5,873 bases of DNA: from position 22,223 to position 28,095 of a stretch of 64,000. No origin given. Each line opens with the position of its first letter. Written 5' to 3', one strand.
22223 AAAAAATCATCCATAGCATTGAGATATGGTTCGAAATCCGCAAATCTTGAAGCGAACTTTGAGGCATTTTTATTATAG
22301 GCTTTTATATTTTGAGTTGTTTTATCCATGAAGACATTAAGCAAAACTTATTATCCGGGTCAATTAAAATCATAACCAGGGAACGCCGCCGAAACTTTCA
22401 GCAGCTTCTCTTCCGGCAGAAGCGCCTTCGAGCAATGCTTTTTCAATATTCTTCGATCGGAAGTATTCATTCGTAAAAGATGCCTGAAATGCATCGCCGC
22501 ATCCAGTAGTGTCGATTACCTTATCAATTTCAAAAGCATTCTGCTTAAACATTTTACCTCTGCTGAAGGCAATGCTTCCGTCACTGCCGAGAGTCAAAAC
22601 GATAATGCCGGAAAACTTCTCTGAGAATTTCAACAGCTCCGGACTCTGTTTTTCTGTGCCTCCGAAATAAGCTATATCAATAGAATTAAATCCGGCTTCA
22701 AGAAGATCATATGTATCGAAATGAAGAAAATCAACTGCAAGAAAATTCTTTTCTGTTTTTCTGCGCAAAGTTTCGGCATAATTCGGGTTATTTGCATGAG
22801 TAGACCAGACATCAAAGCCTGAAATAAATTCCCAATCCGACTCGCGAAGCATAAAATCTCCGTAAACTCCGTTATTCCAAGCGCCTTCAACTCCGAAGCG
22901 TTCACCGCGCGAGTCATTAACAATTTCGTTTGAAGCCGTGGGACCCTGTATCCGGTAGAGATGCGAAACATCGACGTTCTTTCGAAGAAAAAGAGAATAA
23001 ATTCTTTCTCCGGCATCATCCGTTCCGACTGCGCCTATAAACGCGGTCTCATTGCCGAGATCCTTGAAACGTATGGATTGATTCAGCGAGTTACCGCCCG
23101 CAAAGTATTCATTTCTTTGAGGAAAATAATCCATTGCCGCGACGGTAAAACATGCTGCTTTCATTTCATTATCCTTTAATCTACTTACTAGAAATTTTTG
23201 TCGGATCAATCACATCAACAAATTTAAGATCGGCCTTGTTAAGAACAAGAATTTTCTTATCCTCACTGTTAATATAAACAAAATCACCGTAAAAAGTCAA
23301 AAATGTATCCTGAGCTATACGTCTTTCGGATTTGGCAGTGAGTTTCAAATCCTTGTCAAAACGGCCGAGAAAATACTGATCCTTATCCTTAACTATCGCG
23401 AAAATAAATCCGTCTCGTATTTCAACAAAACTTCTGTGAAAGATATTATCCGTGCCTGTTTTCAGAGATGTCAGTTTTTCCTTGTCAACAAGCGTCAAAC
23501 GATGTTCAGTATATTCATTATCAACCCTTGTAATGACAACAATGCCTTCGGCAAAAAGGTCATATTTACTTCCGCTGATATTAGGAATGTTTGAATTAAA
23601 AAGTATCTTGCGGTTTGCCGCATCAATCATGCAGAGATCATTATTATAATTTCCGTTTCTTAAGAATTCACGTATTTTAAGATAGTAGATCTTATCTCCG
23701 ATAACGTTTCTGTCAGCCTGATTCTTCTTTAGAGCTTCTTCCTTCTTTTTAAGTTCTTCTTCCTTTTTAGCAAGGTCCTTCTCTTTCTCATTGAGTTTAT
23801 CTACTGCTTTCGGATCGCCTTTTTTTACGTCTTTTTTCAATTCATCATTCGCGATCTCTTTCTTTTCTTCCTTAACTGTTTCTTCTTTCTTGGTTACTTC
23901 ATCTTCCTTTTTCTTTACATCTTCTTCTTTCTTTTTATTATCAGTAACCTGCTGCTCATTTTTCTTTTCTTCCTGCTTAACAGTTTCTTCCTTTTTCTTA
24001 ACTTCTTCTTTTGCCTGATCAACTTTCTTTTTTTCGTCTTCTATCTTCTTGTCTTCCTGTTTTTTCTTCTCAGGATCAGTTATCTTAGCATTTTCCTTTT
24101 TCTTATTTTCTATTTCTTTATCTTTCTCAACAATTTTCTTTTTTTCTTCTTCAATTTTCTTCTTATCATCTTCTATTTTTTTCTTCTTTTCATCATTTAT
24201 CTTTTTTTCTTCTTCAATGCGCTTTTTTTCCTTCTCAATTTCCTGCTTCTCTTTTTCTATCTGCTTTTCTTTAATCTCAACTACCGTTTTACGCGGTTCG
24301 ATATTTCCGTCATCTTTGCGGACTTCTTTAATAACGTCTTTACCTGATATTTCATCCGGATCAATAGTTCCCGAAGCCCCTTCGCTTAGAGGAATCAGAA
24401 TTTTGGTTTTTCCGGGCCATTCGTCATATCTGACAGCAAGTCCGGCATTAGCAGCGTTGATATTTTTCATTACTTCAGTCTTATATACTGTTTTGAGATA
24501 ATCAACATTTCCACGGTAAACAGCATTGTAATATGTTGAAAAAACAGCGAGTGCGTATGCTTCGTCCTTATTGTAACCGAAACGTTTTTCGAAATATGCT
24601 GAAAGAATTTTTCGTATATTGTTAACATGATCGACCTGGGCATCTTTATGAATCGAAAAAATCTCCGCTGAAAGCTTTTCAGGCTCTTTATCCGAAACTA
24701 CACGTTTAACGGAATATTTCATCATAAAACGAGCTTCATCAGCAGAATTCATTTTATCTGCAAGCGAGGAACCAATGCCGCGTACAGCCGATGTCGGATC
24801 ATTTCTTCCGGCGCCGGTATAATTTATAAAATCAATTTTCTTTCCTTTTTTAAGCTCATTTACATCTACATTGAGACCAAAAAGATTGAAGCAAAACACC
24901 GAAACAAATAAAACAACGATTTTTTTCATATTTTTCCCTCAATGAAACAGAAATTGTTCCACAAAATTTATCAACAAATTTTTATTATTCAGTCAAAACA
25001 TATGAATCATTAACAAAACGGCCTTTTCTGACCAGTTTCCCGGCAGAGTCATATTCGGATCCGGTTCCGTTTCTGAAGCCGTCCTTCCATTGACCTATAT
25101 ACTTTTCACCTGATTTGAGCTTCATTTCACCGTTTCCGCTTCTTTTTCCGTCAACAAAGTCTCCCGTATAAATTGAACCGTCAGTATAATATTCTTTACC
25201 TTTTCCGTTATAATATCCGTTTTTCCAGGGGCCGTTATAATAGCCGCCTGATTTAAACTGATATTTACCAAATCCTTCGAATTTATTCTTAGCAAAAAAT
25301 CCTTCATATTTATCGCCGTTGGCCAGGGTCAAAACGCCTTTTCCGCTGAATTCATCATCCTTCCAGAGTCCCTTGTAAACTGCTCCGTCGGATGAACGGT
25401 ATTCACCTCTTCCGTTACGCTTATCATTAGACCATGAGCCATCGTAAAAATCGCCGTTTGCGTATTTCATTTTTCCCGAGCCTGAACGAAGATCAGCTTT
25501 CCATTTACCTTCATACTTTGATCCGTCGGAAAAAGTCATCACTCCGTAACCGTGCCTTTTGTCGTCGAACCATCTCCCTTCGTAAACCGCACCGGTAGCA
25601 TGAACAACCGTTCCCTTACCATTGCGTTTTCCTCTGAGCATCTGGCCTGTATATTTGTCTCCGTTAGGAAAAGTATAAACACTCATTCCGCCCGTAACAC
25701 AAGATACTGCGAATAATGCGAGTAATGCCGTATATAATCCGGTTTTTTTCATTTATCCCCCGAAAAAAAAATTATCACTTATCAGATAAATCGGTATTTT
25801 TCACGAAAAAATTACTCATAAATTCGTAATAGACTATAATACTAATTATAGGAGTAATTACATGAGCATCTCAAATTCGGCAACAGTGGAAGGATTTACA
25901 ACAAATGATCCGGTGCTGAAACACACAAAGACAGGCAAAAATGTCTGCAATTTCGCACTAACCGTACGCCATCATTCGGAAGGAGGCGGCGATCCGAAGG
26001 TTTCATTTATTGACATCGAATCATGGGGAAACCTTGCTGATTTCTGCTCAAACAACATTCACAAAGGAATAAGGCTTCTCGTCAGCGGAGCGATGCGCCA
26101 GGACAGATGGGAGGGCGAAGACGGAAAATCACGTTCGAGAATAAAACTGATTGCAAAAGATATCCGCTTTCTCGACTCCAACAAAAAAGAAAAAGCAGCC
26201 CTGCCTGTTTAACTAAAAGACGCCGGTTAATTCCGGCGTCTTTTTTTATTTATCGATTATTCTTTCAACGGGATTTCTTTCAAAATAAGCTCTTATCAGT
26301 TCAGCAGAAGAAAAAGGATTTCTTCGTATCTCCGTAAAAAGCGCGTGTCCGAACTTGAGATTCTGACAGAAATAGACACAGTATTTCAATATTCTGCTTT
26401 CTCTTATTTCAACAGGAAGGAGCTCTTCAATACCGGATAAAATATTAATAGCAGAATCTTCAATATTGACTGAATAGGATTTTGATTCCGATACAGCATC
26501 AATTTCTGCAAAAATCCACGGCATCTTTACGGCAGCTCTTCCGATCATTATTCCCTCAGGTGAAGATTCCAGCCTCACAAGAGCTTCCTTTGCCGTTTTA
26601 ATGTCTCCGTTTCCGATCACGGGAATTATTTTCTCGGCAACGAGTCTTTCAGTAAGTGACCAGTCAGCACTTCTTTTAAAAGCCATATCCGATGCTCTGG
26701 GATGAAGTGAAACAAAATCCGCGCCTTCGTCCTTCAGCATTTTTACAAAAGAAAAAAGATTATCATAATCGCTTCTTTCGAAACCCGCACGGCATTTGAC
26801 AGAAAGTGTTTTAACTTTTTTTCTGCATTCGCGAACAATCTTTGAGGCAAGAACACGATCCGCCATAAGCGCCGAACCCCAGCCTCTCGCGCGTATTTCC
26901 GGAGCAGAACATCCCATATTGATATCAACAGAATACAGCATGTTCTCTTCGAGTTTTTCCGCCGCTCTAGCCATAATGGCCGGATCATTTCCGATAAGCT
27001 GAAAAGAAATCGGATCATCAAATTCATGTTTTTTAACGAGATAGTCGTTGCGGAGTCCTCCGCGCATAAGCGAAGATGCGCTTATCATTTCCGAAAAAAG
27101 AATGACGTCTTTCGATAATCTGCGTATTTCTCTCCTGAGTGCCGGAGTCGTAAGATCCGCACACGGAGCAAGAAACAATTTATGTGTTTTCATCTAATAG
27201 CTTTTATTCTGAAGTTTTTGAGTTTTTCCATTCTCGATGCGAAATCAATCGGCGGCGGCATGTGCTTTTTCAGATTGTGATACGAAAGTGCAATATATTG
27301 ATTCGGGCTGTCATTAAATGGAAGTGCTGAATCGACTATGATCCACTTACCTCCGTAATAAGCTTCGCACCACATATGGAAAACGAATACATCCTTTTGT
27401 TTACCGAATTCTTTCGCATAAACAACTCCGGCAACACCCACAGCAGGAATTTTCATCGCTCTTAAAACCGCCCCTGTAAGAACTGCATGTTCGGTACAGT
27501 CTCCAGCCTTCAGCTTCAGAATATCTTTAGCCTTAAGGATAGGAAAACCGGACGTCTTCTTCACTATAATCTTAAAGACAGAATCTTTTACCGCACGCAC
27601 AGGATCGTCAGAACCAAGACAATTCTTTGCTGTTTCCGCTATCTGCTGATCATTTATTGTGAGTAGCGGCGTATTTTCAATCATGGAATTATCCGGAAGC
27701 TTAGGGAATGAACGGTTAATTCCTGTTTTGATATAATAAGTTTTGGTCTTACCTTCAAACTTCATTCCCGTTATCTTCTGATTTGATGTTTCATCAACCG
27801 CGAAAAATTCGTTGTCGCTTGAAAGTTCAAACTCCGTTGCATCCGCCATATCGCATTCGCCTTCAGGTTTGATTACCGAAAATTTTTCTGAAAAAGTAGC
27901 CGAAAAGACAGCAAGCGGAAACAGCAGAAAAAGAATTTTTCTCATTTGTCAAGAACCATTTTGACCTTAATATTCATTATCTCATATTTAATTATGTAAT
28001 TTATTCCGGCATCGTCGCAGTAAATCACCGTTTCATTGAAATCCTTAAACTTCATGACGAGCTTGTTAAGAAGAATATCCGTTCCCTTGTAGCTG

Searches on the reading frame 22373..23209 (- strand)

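Call 30: search_protein_families(library=pfam, proteins=[window:22373-23209:-], max_evalue=0.001)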
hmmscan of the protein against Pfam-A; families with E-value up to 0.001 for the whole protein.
window:22373-23209:- (279 aa): 1 family
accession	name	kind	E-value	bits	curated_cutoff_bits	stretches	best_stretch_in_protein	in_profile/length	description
PF00294.29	PfkB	-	5.9e-27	95.2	25.8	1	31-274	29-294/302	pfkB family carbohydrate kinase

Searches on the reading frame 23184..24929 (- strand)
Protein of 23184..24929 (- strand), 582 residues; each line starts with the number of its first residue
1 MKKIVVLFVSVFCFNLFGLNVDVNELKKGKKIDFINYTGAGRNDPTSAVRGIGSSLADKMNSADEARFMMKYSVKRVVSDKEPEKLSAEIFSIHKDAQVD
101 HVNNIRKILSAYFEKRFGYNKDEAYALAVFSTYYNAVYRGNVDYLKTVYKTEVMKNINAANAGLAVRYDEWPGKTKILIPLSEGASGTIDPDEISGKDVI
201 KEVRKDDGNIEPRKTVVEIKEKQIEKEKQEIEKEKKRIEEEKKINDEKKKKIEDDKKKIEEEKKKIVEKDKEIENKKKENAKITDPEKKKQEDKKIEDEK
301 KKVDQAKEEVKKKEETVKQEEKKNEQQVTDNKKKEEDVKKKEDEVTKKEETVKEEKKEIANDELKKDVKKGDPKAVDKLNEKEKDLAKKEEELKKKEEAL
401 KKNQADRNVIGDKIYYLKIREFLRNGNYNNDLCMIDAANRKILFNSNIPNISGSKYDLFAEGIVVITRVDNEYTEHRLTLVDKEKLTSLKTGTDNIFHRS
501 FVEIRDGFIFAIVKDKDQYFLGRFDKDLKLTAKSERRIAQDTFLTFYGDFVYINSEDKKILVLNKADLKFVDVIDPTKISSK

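Call 30: search_protein_families(library=pfam, proteins=[window:23184-24929:-], max_evalue=0.001)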
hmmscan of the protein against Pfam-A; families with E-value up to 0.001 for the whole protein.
window:23184-24929:- (582 aa): 1 family
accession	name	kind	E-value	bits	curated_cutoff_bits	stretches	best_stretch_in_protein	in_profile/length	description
PF05262.16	Borrelia_P83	-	2.4e-71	241.1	33.6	1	30-538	9-483/489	Borrelia P83/100 protein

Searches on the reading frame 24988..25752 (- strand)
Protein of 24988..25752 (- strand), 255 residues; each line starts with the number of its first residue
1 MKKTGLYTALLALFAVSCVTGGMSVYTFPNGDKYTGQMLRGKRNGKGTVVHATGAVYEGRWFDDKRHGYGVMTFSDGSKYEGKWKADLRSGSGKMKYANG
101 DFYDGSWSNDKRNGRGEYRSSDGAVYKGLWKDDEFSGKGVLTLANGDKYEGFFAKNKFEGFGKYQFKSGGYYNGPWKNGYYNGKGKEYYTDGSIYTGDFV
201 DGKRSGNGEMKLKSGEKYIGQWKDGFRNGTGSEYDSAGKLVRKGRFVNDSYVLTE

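Call 30: search_protein_families(library=pfam, proteins=[window:24988-25752:-], max_evalue=0.001)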
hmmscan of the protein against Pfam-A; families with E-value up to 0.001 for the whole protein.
window:24988-25752:- (255 aa): 1 family
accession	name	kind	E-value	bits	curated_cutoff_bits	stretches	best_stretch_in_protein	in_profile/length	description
PF02493.26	MORN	-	2.2e-48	159.7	22.5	4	57-78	1-22/23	MORN repeat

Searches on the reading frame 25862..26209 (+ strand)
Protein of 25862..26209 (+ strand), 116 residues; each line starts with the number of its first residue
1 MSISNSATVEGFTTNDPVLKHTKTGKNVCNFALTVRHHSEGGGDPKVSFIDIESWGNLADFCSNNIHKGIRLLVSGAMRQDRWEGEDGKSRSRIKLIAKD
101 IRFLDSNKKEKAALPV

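Call 30: search_protein_families(library=pfam, proteins=[window:25862-26209:+], max_evalue=0.001)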
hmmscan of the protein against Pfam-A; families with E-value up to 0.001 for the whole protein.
window:25862-26209:+ (116 aa): 1 family
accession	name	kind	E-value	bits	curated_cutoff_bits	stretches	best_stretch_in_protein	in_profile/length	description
PF00436.31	SSB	-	1.4e-21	77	26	1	5-104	2-104/104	Single-strand binding protein family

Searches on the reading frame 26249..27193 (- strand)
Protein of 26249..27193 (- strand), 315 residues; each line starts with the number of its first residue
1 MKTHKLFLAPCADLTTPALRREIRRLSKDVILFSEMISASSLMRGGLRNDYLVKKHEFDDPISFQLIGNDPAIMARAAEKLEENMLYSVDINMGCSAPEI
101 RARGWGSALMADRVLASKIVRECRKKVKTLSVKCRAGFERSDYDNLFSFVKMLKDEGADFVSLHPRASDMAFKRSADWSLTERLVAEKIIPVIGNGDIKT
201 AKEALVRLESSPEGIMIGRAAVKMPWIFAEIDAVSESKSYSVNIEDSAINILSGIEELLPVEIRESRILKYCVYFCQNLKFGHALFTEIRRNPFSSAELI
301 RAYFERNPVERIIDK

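Call 30: search_protein_families(library=pfam, proteins=[window:26249-27193:-], max_evalue=0.001)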
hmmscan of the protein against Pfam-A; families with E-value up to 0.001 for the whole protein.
window:26249-27193:- (315 aa): 1 family
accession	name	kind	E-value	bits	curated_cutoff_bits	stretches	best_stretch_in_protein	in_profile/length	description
PF01207.24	Dus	-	4.2e-49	167.8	20.4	1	8-238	2-234/311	Dihydrouridine synthase (Dus)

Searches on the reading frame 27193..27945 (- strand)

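Call 30: search_protein_families(library=pfam, proteins=[window:27193-27945:-], max_evalue=0.001)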
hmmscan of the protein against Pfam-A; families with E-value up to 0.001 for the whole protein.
window:27193-27945:- (251 aa): 2 families
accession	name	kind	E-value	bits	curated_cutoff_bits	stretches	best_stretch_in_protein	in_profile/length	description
PF01841.26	Transglut_core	-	1.1e-11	45.4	23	1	110-205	12-107/108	Transglutaminase-like superfamily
PF04473.18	DUF553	-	0.00077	19.4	20.5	0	133-218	47-124/140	Transglutaminase-like domain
